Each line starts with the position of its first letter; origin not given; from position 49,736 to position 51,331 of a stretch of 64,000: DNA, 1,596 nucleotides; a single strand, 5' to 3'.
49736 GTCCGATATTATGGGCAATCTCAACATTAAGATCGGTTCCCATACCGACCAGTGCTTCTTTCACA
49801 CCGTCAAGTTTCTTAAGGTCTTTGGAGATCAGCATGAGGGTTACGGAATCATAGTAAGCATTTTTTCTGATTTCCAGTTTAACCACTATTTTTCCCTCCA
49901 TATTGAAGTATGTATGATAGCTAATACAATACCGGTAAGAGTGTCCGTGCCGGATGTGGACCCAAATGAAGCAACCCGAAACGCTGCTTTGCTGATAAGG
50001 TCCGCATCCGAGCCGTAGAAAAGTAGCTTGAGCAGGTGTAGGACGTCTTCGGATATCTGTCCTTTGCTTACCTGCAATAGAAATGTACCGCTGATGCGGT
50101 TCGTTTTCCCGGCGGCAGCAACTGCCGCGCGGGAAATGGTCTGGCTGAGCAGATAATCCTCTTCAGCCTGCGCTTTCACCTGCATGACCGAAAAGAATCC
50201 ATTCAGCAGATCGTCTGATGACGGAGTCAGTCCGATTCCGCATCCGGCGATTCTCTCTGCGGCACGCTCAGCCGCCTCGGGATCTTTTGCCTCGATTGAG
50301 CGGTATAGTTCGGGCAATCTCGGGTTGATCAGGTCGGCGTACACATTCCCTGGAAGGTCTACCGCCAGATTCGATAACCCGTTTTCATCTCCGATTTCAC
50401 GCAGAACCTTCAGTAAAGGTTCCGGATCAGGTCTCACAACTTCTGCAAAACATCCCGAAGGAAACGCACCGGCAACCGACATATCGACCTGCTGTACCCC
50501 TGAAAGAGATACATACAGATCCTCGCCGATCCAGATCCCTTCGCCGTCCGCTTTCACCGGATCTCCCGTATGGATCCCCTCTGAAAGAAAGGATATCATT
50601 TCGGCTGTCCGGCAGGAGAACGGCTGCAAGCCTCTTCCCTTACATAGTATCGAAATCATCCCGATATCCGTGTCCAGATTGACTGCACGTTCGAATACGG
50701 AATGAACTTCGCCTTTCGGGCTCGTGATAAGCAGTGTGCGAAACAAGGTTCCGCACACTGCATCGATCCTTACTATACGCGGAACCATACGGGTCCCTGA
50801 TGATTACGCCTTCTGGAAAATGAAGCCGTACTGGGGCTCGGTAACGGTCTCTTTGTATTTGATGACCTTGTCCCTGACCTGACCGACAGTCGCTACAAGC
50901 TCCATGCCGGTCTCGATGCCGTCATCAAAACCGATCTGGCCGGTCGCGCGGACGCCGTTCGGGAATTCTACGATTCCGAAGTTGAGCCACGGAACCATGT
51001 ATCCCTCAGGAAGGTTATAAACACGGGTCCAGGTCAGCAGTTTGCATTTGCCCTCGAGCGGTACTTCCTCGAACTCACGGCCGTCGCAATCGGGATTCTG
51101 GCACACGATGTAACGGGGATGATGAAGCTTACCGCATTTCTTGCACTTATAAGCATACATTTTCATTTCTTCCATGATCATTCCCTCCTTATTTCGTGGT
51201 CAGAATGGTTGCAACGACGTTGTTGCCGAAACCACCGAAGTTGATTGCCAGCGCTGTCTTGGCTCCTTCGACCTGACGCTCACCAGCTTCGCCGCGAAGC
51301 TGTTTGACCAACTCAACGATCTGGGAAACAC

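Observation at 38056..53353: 15-kb co-directional island that may encode an undescribed anaerobic N-heterocycle (pyrimidine or purine) catabolic route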

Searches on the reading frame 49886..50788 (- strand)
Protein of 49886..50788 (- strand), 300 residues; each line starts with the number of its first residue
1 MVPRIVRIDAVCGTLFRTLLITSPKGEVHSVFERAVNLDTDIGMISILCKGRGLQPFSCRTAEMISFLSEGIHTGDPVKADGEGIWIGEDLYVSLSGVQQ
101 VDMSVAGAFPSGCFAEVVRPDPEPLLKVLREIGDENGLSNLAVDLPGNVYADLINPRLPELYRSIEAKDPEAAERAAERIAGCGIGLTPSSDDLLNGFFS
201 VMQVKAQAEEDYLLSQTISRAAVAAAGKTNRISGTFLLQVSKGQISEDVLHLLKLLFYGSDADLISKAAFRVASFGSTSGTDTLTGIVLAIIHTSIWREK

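Call 3: search_protein_families(library=pfam, proteins=[window:49886-50788:-])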
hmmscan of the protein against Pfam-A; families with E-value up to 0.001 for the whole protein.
window:49886-50788:- (300 aa): 1 family
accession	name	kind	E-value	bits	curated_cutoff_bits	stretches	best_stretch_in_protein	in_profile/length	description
PF11392.14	AllH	-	6e-22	78.8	25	1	182-290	3-108/109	Oxamate carbamoyltransferase subunit AllH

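Call 6: search_protein_families(library=ncbifam, proteins=[window:49886-50788:-], max_evalue=0.01)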
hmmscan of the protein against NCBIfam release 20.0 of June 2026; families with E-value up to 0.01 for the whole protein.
window:49886-50788:- (300 aa): 0 families

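Call 89: find_homologous_proteins(query=window:49886-50788:-, max_evalue=0.00001)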
Query window:49886-50788:- (300 aa): 298 proteins with E <= 0.00001 among 8000 candidates; the best 120 are listed.
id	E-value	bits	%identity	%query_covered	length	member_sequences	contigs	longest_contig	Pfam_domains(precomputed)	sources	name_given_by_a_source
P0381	2.9e-191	652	99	100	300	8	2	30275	PF11392.15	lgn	-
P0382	1.3e-162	558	87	100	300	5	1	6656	PF11392.15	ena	-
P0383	6.6e-162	556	86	100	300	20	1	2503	PF11392.15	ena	-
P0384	5.5e-157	540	84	100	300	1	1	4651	PF11392.15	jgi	-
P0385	1.6e-146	505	77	100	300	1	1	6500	PF11392.15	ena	-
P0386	1.2e-88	315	55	97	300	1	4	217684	PF11392.15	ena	-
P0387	4.2e-71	258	51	96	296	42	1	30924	PF11392.15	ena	-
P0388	5.5e-59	218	54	74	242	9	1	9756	PF11392.15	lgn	-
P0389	8.8e-59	217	48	95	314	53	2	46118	PF11392.15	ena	-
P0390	1.1e-58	217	46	95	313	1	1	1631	PF11392.15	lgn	-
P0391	2.0e-58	216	49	89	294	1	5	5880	PF11392.15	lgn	-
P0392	2.4e-58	216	45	95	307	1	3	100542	PF11392.15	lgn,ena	-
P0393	3.1e-58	215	48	89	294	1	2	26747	PF11392.15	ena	-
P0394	4.0e-58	215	45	95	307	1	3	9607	PF11392.15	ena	-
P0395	4.3e-58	215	45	95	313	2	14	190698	PF11392.15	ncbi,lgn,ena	-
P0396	4.8e-58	215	45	95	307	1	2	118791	PF11392.15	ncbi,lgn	-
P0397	5.4e-58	215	49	89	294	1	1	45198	PF11392.15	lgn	-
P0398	5.8e-58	215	49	89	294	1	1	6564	PF11392.15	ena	-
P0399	6.4e-58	214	45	95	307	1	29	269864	PF11392.15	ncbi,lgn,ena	-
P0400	7.1e-58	214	49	89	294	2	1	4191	PF11392.15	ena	-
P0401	7.2e-58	214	48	89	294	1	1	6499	PF11392.15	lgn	-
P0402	7.2e-58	214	49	89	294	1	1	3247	PF11392.15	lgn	-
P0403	8.1e-58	214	45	95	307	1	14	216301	PF11392.15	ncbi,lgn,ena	-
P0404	8.3e-58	214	46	95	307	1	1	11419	PF11392.15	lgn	-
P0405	8.3e-58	214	49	89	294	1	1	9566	PF11392.15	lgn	-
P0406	9.9e-58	214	45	95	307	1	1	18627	PF11392.15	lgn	-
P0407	1.0e-57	214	45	95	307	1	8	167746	PF11392.15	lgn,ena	-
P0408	1.0e-57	214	48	89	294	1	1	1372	PF11392.15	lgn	-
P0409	1.2e-57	214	46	95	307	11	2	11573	PF11392.15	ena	-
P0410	1.2e-57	214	47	89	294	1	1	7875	PF11392.15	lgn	-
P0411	1.2e-57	214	48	89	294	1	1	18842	PF11392.15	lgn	-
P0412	1.4e-57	213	45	95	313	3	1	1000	PF11392.15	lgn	-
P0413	1.6e-57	213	48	89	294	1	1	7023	PF11392.15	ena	-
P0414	1.6e-57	213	49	89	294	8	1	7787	PF11392.15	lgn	-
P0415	1.6e-57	213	49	89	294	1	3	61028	PF11392.15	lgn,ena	-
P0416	1.7e-57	213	49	89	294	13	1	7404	PF11392.15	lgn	-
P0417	1.9e-57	213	45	95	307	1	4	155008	PF11392.15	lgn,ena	-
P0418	1.9e-57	213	49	89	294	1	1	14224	PF11392.15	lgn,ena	-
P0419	2.1e-57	213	49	89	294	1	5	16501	PF11392.15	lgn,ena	-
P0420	2.3e-57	213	47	89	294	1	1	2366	PF11392.15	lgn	-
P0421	2.3e-57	213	45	95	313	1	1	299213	PF11392.15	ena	-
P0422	2.4e-57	213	48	89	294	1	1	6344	PF11392.15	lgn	-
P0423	2.5e-57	213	49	89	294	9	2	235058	PF11392.15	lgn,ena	-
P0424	2.7e-57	212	49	89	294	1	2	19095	PF11392.15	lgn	-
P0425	3.1e-57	212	48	89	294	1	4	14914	PF11392.15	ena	-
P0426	3.3e-57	212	47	89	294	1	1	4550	PF11392.15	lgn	-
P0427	3.5e-57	212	45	95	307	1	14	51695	PF11392.15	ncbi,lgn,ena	-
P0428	3.9e-57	212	49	89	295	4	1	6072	PF11392.15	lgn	-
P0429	4.1e-57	212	47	89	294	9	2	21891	PF11392.15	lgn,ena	-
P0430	4.5e-57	212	48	89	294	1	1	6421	PF11392.15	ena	-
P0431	4.7e-57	212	48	89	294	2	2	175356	PF11392.15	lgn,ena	-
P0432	5.5e-57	211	47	89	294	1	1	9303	PF11392.15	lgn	-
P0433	6.7e-57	211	49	89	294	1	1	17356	PF11392.15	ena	-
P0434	6.8e-57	211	47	89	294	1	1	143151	PF11392.15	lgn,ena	-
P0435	7.3e-57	211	48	89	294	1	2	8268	PF11392.15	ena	-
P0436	9.0e-57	211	48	89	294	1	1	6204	PF11392.15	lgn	-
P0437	9.2e-57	211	45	95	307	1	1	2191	PF11392.15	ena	-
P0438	1.0e-56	211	45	95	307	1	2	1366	PF11392.15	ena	-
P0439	1.2e-56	210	45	95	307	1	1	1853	PF11392.15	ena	-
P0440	1.5e-56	210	48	89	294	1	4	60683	PF11392.15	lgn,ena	-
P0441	2.1e-56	210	48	89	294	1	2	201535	PF11392.15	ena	-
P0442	2.6e-56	209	48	89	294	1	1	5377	PF11392.15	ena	-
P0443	3.0e-56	209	48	89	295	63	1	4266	PF11392.15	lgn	-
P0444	1.1e-55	207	45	95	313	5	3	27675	PF11392.15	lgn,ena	-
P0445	1.3e-55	207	47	89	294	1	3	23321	PF11392.15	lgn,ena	-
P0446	4.0e-55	205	45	90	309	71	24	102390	PF11392.15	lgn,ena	-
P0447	1.6e-53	200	43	95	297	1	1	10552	PF11392.15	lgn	-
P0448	2.0e-52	196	43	95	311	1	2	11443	PF11392.15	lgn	-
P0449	1.0e-51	194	40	97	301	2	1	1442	PF11392.15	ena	-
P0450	2.3e-51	193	45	90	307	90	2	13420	PF11392.15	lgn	-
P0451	3.6e-50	189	41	94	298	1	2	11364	PF11392.15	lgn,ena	-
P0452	1.8e-49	187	41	94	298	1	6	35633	PF11392.15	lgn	-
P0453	2.4e-49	186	43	90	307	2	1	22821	PF11392.15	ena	-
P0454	7.8e-48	181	40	94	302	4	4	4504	PF11392.15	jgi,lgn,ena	jgi:hypothetical protein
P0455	1.3e-47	181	39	94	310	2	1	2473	PF11392.15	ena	-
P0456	4.8e-47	179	43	94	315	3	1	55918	PF11392.15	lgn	-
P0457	9.2e-47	178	43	89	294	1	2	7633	PF11392.15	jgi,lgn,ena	jgi:hypothetical protein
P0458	1.9e-45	174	39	97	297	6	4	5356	PF11392.15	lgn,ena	-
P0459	6.9e-45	172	39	97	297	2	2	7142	PF11392.15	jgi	-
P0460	1.2e-44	171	39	96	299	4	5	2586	PF11392.15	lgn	-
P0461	1.8e-44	170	38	94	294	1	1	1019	PF11392.15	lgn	-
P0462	8.6e-44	168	39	89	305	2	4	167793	PF11392.15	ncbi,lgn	ncbi:MAG: DUF2877 domain-containing protein [Clostridia bacterium]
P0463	9.3e-44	168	40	94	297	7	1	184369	PF11392.15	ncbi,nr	ncbi:MAG: DUF2877 domain-containing protein [Eubacteriales bacterium]|nr:DUF2877 domain-containing p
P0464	1.4e-43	167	42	94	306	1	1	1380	PF11392.15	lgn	-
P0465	1.5e-43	167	39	96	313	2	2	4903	PF11392.15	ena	-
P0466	1.5e-43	167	39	95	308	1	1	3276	PF11392.15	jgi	-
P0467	2.0e-43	167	38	94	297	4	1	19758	PF11392.15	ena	-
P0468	5.1e-43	166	38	96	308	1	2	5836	PF11392.15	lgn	-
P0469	6.6e-43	165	38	94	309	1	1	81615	PF11392.15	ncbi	-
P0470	8.0e-43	165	41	89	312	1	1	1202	PF11392.15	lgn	-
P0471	1.2e-42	164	40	89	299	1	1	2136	PF11392.15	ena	-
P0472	2.2e-42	164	38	94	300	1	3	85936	PF11392.15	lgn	-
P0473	2.5e-42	163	41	89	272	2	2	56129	PF11392.15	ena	-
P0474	4.8e-42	162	40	83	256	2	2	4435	PF11392.15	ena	-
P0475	6.9e-42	162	40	89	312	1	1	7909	PF11392.15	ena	-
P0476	7.9e-42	162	38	95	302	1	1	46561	PF11392.15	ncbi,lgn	-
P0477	1.1e-41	161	55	54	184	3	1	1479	PF11392.15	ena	-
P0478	1.2e-41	161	37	94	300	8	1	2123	PF11392.15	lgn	-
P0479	1.7e-41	161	38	99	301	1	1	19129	PF11392.15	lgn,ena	-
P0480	3.5e-41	160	36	94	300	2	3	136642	PF11392.15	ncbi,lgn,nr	ncbi:MAG: DUF2877 domain-containing protein [Eubacteriales bacterium]|nr:DUF2877 domain-containing p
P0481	1.3e-40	158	39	96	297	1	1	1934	PF11392.15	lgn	-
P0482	1.9e-40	157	37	95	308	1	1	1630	PF11392.15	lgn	-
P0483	2.0e-40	157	46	74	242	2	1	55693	PF11392.15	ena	-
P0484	2.6e-40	157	36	94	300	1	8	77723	PF11392.15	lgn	-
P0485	3.2e-40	156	39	95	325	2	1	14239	PF11392.15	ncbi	-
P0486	3.8e-40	156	37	97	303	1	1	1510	PF11392.15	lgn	-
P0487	5.4e-40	156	37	97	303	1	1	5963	PF11392.15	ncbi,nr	ncbi:MAG TPA: DUF2877 domain-containing protein [Candidatus Cryosericum sp.]|nr:DUF2877 domain-conta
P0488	1.4e-39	154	35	96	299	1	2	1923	PF11392.15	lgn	-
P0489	1.5e-39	154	37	94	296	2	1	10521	PF11392.15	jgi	jgi:hypothetical protein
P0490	1.5e-39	154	39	92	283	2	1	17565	PF11392.15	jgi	-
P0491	1.9e-39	154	38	94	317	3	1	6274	PF11392.15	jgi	-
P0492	2.1e-39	154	38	97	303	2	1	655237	PF11392.15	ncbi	ncbi:MAG: DUF2877 domain-containing protein [Clostridiaceae bacterium]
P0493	8.2e-39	152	37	94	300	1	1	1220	PF11392.15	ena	-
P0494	1.3e-38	151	37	96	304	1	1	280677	PF11392.15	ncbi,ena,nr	ncbi:MAG: DUF2877 domain-containing protein [Clostridiales bacterium]|nr:DUF2877 domain-containing p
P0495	1.4e-38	151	40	89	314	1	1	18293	PF11392.15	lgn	-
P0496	2.1e-38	150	51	60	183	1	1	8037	PF11392.15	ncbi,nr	ncbi:MAG: DUF2877 domain-containing protein, partial [Clostridia bacterium]|nr:DUF2877 domain-contai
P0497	2.5e-38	150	39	94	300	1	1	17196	PF11392.15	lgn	-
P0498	4.1e-38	149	37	96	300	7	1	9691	PF11392.15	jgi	-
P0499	5.6e-38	149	36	94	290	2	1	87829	PF11392.15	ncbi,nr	ncbi:MAG: DUF2877 domain-containing protein [Christensenella sp.]|nr:DUF2877 domain-containing prote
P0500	6.1e-38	149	36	94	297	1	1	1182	PF11392.15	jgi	jgi:hypothetical protein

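Call 95: predict_structure(alignment_id=A6)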
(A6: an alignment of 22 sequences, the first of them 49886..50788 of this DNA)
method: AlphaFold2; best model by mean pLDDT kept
length: 300 residues; sequences in the alignment: 22
mean_pLDDT: 91.0   pTM: 0.90
mean pLDDT of the five models: 91.0, 90.7, 90.7, 90.4, 90.2
residues with pLDDT >= 90: 233; 70-90: 48; 50-70: 13; < 50: 6
segments of 3 or more residues with pLDDT < 50: 297-300
pLDDT, mean of each block of 10 residues (from residue 1): 91 97 97 95 95 94 94 96 95 96 94 69 95 84 85 92 97 97 64 96 93 97 95 92 96 94 97 86 96 62
secondary structure, 60 per line:
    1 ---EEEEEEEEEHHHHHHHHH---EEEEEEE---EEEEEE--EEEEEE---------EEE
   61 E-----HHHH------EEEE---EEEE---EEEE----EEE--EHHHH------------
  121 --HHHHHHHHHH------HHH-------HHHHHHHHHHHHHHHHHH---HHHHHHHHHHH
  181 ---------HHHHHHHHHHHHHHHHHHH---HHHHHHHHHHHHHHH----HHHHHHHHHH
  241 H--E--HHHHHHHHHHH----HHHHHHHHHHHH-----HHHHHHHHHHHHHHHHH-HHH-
elements in order: E4-12 H13-21 E25-31 E35-40 E43-48 E58-61 H67-70 E77-80 E84-87 E91-94 E99-101 H105-108 H123-132 H149-166 H170-180 H190-208 H212-226 H231-241 H247-257 H262-273 H279-295

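Call 97: fold_search(model_id=the predicted structure, library=pdb)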
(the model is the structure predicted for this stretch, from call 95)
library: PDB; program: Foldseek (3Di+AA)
matches with E <= 10: 714; with E <= 0.001: 0
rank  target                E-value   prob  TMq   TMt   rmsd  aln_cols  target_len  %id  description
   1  8jsu_B                4.1e-02  0.21  0.17  0.17  17.2       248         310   16  The crystal structure of TvaE in complex with TvaLP (released 2025-09-03)
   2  9i2q_A                1.0e-01  0.06  0.13  0.07  25.3       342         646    9  Wzc-K540M-3YE MgADP C1 (released 2025-04-30)
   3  8fyd_C                1.1e-01  0.06  0.12  0.13  19.6       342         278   10  Cryo-EM structure of Cas1:Cas2-DEDDh:half-site integration complex bent CRISPR repeat conformation (released 2023-05-03)
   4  2h5x_C                1.4e-01  0.15  0.14  0.21  18.2       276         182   11  RuvA from Mycobacterium tuberculosis (released 2006-08-15)
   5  7zw4_A                1.8e-01  0.13  0.15  0.15  15.8       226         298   10  Crystal structure of Talin R7R8 domains with Caskin-2 LD-peptide (released 2023-05-31)
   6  4b0z_B                2.2e-01  0.20  0.17  0.21  13.4       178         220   17  Crystal structure of S. pombe Rpn12 (released 2012-09-12)
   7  8zp8_N1               2.2e-01  0.07  0.14  0.14  18.2       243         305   10  Respirasome open state 1 in presence of metformin(SC-MetO1) (released 2025-12-17)
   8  3ue1_A                2.3e-01  0.09  0.15  0.08  19.0       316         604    9  Crystal strucuture of Acinetobacter baumanni PBP1A in complex with MC-1 (released 2011-12-14)
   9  5ms0_M                2.4e-01  0.33  0.13  0.09  14.6       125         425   16  pseudo-atomic model of the RNA polymerase lambda-based antitermination complex solved by cryo-EM (released 2017-05-03)
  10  1hjp                  2.5e-01  0.08  0.13  0.19  18.6       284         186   12  HOLLIDAY JUNCTION BINDING PROTEIN RUVA FROM E. COLI (released 1998-02-25)
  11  5lm9                  2.7e-01  0.41  0.15  0.14  14.8       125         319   16  Structure of E. coli NusA (released 2017-04-05)
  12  9tvu_a                2.8e-01  0.82  0.15  0.19   8.4        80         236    9  Structure of the Chlamydomonas reinhardtii chlororibosome (released 2026-02-18)
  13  4ayb_E                3.0e-01  0.60  0.12  0.20   8.3        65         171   17  RNAP at 3.2Ang (released 2012-08-08)
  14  7oa5_H                3.0e-01  0.08  0.13  0.20  19.6       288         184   11  RUVA COMPLEXED TO A HOLLIDAY JUNCTION. (released 2021-04-28)
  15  3f8t                  3.0e-01  0.08  0.12  0.09  13.5       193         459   15  Crystal structure analysis of a full-length MCM homolog from Methanopyrus kandleri (released 2009-03-03)
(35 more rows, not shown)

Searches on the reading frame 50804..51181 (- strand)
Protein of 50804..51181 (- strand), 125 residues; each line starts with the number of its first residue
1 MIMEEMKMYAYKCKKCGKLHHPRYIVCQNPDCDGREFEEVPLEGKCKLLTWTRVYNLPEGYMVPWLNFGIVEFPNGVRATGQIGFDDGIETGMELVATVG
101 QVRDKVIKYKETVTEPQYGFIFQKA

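Call 3: search_protein_families(library=pfam, proteins=[window:50804-51181:-])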
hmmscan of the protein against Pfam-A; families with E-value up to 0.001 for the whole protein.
window:50804-51181:- (125 aa): 1 family
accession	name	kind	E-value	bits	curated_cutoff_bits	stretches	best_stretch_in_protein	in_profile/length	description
PF12172.15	zf-ChsH2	-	1e-05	25.7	23.2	1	10-38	11-37/37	ChsH2, rubredoxin-like zinc ribbon domain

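Call 6: search_protein_families(library=ncbifam, proteins=[window:50804-51181:-], max_evalue=0.01)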
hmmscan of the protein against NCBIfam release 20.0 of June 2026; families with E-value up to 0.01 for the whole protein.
window:50804-51181:- (125 aa): 1 family
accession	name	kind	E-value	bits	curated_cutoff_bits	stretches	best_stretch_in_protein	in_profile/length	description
NF053627.1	BnzsclthlBbsAGT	equivalog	3.6e-12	46.5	250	1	9-104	37-130/145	benzoylsuccinyl-CoA thiolase subunit BbsA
